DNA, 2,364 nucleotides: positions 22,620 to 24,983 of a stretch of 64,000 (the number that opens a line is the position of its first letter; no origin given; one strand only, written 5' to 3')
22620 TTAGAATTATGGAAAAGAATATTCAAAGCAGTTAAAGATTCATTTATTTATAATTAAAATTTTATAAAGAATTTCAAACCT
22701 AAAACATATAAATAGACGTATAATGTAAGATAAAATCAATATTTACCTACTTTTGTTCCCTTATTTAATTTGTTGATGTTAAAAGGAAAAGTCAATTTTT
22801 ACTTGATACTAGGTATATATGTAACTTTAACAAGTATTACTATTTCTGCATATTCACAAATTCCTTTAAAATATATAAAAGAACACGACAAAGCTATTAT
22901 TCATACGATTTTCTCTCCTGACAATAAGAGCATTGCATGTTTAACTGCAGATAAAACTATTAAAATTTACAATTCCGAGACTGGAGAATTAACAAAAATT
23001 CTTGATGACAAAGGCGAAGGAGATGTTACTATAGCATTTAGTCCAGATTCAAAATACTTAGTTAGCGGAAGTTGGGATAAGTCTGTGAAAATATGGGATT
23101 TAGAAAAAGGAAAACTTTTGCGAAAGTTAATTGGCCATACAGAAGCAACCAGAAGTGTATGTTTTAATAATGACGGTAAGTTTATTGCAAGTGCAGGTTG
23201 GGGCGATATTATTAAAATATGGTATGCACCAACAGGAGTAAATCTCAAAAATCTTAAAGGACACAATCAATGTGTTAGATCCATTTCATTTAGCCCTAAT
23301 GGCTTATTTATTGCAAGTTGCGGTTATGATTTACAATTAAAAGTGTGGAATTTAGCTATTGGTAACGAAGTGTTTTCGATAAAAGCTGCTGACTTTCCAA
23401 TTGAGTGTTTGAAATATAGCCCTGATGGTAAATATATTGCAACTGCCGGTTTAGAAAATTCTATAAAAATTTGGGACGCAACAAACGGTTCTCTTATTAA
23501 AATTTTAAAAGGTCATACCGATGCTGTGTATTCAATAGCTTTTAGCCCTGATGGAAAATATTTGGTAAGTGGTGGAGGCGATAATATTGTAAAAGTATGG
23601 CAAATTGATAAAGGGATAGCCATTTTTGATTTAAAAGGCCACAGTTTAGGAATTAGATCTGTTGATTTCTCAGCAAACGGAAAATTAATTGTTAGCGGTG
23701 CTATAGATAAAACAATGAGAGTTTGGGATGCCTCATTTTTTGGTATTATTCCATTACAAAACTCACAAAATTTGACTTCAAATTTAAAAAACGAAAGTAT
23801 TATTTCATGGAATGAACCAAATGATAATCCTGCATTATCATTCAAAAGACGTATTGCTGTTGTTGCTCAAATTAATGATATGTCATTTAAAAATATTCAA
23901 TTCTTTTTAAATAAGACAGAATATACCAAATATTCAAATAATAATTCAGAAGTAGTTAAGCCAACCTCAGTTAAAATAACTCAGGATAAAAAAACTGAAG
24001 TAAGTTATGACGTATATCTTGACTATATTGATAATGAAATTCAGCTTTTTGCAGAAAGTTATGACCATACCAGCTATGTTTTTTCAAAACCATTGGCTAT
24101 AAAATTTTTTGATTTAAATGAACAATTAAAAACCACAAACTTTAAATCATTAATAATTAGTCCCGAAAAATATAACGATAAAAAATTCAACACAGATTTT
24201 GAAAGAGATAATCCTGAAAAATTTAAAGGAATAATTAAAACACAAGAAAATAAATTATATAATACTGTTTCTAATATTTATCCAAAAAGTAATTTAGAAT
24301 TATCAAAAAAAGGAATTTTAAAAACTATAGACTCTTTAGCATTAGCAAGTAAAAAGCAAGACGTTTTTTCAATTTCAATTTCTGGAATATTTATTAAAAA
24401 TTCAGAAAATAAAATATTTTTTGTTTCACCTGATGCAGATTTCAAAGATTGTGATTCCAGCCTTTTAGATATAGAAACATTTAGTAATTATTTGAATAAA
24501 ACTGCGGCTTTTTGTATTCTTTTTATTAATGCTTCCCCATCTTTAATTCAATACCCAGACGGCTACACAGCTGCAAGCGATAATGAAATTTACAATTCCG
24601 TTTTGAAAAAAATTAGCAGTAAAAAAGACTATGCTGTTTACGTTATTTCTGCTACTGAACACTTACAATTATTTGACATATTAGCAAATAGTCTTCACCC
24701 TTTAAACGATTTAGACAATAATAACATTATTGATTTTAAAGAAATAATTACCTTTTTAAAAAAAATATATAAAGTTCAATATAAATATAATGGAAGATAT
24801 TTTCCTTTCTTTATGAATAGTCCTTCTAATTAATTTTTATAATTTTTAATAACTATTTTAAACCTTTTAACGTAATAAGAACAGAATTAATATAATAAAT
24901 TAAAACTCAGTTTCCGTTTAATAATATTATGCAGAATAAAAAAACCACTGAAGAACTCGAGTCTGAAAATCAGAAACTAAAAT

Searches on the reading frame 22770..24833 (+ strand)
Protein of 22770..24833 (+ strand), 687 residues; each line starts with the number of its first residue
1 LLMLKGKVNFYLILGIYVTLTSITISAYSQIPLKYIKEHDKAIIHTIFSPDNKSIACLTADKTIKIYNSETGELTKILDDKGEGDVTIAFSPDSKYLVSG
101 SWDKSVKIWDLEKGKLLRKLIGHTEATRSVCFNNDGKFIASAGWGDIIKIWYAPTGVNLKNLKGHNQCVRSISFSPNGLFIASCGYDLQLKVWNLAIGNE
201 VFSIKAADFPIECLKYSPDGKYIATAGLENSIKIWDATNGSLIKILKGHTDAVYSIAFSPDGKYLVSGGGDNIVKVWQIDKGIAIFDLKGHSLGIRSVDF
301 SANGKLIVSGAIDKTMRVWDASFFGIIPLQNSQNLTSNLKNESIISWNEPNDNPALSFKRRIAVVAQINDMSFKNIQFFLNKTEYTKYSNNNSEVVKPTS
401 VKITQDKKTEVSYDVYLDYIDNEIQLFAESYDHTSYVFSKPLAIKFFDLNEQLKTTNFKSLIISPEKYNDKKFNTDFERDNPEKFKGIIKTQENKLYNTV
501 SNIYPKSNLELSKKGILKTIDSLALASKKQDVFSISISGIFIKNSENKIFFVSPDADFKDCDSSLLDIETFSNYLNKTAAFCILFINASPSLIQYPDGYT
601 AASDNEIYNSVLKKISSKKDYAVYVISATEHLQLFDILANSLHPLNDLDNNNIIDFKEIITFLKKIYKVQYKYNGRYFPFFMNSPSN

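Call 49: search_protein_families(library=ncbifam, proteins=[window:22770-24833:+], max_evalue=0.00001)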
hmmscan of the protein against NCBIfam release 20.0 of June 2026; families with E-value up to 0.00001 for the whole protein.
window:22770-24833:+ (687 aa): 1 family
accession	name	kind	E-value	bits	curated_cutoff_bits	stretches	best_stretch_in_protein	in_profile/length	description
NF052340.1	hydrazine_beta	equivalog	4.6e-07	29.2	560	0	63-140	142-225/372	hydrazine synthase subunit beta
